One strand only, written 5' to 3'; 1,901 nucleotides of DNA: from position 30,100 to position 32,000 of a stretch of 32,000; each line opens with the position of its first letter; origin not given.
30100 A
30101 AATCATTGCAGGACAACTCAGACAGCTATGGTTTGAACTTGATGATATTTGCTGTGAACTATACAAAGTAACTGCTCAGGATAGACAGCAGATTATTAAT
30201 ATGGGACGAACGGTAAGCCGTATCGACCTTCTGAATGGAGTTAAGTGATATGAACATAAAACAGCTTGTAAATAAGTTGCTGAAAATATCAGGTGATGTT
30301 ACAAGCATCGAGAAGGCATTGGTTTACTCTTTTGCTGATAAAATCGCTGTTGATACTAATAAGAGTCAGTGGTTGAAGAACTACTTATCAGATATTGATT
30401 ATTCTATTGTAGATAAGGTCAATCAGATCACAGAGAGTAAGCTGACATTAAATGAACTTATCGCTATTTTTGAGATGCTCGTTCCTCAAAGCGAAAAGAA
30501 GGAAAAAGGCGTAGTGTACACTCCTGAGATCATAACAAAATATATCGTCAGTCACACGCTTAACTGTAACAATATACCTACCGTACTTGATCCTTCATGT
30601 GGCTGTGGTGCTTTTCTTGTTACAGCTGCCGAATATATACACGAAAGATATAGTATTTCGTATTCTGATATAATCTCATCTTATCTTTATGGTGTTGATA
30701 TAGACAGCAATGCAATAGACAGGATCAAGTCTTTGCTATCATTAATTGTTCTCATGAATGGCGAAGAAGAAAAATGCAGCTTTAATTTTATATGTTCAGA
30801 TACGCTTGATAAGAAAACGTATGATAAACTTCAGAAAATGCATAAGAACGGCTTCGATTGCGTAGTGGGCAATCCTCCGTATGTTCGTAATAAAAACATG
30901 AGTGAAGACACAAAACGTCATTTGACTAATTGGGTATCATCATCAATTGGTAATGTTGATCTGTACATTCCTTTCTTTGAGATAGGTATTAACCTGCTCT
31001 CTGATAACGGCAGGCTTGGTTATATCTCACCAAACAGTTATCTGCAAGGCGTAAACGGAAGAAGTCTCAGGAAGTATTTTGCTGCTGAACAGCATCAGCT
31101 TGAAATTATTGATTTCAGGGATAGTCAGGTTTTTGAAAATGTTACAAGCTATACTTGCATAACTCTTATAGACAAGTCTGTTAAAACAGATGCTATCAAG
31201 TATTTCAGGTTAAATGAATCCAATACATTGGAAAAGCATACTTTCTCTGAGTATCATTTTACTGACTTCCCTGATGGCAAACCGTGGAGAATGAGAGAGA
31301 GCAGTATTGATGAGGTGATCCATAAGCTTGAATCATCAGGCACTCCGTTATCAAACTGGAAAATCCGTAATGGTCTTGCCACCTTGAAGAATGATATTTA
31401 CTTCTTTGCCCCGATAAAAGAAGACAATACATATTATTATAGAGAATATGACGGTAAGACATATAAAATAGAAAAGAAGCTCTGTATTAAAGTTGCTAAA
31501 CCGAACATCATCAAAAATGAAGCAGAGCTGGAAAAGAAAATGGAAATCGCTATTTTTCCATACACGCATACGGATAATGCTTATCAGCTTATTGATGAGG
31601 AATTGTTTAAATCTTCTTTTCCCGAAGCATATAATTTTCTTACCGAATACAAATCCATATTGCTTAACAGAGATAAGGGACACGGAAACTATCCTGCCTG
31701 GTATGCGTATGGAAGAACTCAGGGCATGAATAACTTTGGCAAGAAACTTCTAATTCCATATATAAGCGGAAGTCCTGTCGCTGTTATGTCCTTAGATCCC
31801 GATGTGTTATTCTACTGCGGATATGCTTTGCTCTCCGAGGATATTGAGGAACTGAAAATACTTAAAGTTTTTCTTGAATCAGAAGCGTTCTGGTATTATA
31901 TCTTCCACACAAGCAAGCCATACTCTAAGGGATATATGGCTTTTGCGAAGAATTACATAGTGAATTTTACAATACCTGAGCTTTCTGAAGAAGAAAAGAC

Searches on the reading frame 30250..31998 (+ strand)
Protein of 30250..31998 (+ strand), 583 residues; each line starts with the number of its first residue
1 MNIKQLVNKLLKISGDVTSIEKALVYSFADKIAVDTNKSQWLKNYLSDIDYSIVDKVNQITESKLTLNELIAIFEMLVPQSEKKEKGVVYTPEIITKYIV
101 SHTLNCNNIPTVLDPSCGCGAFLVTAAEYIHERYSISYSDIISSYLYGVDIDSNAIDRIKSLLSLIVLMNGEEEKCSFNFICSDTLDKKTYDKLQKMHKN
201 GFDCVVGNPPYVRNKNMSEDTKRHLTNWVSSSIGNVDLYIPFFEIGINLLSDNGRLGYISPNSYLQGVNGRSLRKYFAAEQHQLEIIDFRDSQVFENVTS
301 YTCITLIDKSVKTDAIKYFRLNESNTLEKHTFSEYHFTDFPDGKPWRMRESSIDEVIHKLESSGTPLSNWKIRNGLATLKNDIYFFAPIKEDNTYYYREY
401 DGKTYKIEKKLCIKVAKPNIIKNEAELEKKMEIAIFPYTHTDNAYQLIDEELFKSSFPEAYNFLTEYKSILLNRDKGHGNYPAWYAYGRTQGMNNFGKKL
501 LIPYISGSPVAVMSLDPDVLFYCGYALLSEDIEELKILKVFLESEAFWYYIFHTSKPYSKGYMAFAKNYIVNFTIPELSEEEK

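Call 37: search_protein_families(library=pfam, proteins=[window:30250-31998:+], max_evalue=0.01)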
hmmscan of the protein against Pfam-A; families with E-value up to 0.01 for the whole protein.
window:30250-31998:+ (583 aa): 4 families
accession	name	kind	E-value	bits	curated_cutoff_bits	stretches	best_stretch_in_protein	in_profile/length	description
PF07669.17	Eco57I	-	3.8e-32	112.2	25.3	1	146-295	3-171/171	Eco57I restriction-modification methylase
PF02384.22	N6_Mtase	-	7.8e-24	85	20.4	1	80-331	19-254/311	N-6 DNA Methylase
PF20473.4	MmeI_Mtase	-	6.1e-09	35.9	27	1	203-281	137-219/259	MmeI, DNA-methyltransferase domain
PF01170.24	UPF0020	-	0.00077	19.6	22.3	0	111-215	31-135/197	RMKL-like, methyltransferase domain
